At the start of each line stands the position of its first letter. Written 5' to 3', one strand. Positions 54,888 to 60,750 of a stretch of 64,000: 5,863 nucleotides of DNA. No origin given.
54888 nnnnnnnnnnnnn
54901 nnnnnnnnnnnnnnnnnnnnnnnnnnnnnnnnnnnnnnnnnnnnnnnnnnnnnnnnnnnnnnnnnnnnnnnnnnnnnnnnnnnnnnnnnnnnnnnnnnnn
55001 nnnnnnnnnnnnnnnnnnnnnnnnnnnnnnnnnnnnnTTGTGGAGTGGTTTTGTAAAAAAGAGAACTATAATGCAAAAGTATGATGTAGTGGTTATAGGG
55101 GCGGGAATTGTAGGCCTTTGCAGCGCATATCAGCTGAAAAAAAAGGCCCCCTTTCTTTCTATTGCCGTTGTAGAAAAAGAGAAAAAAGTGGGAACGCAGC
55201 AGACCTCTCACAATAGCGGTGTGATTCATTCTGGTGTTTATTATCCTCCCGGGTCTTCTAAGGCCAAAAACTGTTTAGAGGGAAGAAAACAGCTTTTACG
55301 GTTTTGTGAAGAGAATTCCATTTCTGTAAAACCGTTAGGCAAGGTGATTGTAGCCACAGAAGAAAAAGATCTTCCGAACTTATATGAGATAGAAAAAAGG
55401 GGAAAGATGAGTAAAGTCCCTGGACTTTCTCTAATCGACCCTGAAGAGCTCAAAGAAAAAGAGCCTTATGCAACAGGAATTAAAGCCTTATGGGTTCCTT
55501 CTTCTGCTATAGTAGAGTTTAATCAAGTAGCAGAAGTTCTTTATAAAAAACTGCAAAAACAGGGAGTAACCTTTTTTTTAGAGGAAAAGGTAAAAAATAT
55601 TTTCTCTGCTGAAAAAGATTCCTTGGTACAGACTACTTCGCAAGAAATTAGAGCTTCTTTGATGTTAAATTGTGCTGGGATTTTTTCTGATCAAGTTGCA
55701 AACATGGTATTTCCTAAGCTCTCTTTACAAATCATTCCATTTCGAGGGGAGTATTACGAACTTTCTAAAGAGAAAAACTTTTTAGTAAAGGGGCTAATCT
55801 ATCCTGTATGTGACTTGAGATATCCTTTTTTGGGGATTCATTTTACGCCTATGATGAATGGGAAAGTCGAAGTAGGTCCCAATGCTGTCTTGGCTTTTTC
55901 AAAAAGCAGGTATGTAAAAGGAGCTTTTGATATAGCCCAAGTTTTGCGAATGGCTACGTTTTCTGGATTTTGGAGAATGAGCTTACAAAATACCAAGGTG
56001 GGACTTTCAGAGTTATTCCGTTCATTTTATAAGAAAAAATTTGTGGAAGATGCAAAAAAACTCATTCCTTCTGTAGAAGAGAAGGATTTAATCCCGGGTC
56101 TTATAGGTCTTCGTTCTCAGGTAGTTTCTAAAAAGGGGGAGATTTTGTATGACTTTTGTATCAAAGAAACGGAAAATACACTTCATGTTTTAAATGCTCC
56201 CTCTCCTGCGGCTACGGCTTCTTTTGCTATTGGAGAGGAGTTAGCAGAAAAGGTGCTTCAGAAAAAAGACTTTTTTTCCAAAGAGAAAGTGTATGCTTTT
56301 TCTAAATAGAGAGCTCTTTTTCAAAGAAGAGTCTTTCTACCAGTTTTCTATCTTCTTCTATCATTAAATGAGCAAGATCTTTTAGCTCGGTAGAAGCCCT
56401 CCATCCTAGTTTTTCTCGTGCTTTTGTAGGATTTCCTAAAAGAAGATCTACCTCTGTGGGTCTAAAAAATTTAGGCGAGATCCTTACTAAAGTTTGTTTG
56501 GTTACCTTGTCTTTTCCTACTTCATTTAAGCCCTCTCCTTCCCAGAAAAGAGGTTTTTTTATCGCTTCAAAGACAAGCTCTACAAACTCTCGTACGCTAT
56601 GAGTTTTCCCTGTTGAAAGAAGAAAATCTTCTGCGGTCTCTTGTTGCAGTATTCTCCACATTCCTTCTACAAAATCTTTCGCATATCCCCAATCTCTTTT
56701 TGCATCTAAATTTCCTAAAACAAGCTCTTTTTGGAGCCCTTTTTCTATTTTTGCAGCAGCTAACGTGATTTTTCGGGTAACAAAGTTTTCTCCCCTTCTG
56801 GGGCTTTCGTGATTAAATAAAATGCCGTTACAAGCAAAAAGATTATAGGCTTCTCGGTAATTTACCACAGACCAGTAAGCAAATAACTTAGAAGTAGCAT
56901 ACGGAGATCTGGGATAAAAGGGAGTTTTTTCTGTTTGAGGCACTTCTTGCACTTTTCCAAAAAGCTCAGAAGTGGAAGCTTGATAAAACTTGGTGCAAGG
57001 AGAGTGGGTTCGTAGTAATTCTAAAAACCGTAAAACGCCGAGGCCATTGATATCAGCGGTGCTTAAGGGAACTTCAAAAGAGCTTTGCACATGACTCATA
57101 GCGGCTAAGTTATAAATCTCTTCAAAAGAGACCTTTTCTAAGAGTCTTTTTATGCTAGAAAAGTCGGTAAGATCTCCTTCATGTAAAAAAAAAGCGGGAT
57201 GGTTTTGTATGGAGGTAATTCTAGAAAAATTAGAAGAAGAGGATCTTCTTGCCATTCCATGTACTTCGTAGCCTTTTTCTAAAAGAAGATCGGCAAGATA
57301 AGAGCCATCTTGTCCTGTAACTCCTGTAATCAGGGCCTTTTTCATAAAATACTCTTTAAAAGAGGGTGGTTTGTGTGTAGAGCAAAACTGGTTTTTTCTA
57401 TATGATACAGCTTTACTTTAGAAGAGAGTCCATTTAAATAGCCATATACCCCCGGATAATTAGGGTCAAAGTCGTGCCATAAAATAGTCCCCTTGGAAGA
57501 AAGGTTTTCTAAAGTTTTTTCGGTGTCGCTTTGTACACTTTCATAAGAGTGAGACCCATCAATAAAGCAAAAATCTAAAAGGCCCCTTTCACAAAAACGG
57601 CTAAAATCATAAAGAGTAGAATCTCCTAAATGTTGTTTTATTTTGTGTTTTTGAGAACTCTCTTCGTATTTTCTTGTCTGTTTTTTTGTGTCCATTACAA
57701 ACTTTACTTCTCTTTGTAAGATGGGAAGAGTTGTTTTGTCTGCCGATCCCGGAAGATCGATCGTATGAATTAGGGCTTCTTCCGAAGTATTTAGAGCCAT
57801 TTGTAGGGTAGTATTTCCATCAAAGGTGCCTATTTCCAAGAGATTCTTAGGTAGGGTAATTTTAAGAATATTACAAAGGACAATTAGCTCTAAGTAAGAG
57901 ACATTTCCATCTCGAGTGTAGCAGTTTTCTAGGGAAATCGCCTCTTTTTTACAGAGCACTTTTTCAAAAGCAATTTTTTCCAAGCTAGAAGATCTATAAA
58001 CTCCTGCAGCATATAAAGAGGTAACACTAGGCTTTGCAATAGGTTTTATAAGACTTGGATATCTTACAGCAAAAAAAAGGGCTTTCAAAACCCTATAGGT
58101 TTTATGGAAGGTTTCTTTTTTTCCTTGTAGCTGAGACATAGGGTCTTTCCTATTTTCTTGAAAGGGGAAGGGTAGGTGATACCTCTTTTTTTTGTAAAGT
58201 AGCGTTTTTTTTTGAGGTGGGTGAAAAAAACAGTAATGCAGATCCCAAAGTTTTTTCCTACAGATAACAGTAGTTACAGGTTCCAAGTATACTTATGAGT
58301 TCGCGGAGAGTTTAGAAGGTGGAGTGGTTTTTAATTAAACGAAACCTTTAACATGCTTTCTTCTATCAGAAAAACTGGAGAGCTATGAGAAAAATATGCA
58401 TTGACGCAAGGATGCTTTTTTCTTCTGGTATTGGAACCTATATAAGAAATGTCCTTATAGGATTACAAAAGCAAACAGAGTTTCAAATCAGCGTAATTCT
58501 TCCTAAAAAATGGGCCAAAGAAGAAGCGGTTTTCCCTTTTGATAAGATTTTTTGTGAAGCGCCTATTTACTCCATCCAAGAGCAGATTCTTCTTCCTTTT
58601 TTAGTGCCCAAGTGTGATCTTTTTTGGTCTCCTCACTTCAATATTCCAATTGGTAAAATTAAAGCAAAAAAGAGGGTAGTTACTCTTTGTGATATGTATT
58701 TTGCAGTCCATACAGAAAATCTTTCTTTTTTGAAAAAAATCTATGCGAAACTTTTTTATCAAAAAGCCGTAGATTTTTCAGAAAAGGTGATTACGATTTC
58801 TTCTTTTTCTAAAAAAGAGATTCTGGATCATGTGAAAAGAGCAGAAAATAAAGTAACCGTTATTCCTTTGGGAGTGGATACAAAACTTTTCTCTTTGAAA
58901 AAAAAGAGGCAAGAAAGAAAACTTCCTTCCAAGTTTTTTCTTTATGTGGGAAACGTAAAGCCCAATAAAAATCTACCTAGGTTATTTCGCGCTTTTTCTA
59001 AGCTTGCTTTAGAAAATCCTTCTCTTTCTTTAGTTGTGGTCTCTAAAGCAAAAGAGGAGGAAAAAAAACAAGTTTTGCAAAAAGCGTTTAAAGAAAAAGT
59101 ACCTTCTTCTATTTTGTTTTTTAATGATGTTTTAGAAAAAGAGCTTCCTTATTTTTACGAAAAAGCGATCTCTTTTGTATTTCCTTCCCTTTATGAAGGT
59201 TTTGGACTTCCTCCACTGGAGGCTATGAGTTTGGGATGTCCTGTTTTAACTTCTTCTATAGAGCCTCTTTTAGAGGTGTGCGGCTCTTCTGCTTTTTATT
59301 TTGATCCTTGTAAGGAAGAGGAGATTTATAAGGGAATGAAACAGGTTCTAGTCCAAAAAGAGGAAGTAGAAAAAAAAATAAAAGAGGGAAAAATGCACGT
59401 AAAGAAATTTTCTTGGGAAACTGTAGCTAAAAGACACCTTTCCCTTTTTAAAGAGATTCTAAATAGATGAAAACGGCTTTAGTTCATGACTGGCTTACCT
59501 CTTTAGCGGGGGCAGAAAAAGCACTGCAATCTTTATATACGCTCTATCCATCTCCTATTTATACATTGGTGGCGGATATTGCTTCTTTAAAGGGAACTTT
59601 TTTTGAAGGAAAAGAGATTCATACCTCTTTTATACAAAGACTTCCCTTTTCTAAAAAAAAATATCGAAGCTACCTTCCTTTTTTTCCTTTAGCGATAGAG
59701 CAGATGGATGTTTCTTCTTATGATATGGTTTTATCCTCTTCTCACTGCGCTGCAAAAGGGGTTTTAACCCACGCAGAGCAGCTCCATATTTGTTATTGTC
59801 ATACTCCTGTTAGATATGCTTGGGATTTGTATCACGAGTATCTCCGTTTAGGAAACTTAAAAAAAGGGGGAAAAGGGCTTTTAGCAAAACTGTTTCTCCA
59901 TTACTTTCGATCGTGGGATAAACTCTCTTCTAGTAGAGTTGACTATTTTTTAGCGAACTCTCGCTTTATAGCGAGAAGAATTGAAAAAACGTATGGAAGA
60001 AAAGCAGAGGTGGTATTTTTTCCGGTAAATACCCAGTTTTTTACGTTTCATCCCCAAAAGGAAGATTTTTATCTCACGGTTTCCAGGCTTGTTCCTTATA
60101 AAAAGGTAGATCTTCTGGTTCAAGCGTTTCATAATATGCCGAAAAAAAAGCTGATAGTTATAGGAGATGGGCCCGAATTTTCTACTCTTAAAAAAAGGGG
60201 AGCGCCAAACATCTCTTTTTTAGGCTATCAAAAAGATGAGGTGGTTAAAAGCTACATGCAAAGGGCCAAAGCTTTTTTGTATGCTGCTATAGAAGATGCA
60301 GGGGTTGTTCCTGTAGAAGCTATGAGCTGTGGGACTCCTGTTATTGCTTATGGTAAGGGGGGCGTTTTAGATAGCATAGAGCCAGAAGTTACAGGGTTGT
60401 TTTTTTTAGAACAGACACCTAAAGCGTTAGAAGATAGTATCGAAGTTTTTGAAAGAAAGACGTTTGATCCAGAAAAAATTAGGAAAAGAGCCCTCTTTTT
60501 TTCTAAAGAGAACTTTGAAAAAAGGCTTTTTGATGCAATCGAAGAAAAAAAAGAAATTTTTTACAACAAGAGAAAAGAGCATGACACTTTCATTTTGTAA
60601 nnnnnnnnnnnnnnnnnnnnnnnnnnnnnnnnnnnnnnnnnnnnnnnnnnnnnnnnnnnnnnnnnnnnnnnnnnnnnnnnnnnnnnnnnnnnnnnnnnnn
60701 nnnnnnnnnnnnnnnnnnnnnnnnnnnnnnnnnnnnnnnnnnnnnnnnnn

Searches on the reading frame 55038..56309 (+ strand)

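Call 35: search_protein_families(library=pfam, proteins=[window:55038-56309:+], max_evalue=0.00001)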
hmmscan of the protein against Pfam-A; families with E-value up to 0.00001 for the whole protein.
window:55038-56309:+ (423 aa): 5 families
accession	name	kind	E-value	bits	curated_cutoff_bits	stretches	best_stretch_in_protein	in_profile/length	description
PF01266.30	DAO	-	1e-53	183.6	27.9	1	16-404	1-352/353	FAD dependent oxidoreductase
PF00890.30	FAD_binding_2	-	2e-08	34.3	20.4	1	16-190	1-170/414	FAD binding domain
PF06039.21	Mqo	-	6.9e-08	31.9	27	0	14-66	2-56/489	Malate:quinone oxidoreductase (Mqo)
PF07992.20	Pyr_redox_2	-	4.6e-07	30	26.1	0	163-215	184-237/291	Pyridine nucleotide-disulphide oxidoreductase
PF13450.12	NAD_binding_8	-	7.7e-06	26.5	21.9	0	19-59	1-39/68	NAD(P)-binding Rossmann-like domain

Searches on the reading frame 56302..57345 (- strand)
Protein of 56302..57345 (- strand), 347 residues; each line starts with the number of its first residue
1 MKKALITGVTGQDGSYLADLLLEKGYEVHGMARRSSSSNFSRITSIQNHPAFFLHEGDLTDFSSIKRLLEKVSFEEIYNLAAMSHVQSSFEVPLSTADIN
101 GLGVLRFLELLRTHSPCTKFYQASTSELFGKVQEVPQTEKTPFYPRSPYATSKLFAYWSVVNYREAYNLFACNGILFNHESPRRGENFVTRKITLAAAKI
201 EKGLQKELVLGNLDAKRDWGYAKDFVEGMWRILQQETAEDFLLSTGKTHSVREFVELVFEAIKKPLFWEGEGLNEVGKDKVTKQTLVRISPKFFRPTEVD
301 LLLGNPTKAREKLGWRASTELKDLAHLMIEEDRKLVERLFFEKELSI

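Call 35: search_protein_families(library=pfam, proteins=[window:56302-57345:-], max_evalue=0.00001)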
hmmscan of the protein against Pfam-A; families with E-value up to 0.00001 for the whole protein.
window:56302-57345:- (347 aa): 3 families
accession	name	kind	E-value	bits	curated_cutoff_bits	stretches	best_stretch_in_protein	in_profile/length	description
PF16363.11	GDP_Man_Dehyd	-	5.5e-141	470.3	27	1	5-327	1-331/332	GDP-mannose 4,6 dehydratase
PF01370.27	Epimerase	-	1.2e-71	241.4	20.9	1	4-236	1-232/240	NAD dependent epimerase/dehydratase family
PF04321.23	RmlD_sub_bind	-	1.5e-10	41.1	27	1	3-198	2-169/287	RmlD substrate binding domain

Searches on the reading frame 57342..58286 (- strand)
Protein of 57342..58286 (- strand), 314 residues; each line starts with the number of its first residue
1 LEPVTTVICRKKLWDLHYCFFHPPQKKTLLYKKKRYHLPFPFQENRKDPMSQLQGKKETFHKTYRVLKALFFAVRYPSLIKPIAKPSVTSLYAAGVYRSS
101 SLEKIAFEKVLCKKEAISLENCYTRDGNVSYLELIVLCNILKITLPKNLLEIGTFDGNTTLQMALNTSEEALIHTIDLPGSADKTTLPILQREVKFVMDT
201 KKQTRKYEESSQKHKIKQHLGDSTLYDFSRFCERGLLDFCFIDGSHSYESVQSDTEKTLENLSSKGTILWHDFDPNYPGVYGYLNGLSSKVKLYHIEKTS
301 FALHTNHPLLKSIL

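Call 35: search_protein_families(library=pfam, proteins=[window:57342-58286:-], max_evalue=0.00001)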
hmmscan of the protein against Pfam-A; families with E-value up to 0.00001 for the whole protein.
window:57342-58286:- (314 aa): 2 families
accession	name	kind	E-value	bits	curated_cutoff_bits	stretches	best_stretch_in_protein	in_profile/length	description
PF13578.12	Methyltransf_24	-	8.2e-13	49.6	26.3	1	150-273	1-105/105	Methyltransferase domain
PF01596.23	Methyltransf_3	-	3.1e-06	27.1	22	0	136-193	35-92/204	O-methyltransferase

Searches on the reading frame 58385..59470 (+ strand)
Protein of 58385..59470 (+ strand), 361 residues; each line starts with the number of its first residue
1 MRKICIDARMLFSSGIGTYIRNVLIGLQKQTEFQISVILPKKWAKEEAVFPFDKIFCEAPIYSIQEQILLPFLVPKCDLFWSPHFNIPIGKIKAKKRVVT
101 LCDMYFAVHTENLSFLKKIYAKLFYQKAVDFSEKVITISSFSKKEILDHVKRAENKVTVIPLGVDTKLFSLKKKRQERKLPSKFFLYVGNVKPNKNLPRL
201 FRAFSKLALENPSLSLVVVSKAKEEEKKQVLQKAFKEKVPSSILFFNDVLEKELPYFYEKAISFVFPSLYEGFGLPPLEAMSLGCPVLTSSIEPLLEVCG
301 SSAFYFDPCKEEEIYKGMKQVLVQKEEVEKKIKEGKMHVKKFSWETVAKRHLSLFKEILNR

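Call 35: search_protein_families(library=pfam, proteins=[window:58385-59470:+], max_evalue=0.00001)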
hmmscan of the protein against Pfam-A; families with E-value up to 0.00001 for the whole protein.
window:58385-59470:+ (361 aa): 4 families
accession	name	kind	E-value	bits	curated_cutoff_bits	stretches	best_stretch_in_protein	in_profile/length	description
PF00534.26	Glycos_transf_1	-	1.9e-27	96.3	26.4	1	173-336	6-170/172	Glycosyl transferases group 1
PF13692.12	Glyco_trans_1_4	-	4.2e-20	72.9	27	1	184-322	3-140/142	Glycosyl transferases group 1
PF13439.12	Glyco_transf_4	-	1.8e-07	31.8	28.5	1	15-167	3-169/170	Glycosyltransferase Family 4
PF20706.3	GT4-conflict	-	3.9e-07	29.8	26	1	143-291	158-312/385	Family 4 Glycosyltransferase in conflict systems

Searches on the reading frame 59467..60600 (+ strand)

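Call 35: search_protein_families(library=pfam, proteins=[window:59467-60600:+], max_evalue=0.00001)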
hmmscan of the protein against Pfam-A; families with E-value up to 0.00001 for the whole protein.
window:59467-60600:+ (377 aa): 3 families
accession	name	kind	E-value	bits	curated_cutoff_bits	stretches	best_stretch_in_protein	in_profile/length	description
PF00534.26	Glycos_transf_1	-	2.9e-28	99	26.4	1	193-342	9-169/172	Glycosyl transferases group 1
PF13692.12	Glyco_trans_1_4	-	2.9e-20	73.4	27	1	203-325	5-136/142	Glycosyl transferases group 1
PF13439.12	Glyco_transf_4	-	2.9e-07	31.1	28.5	1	53-190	41-169/170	Glycosyltransferase Family 4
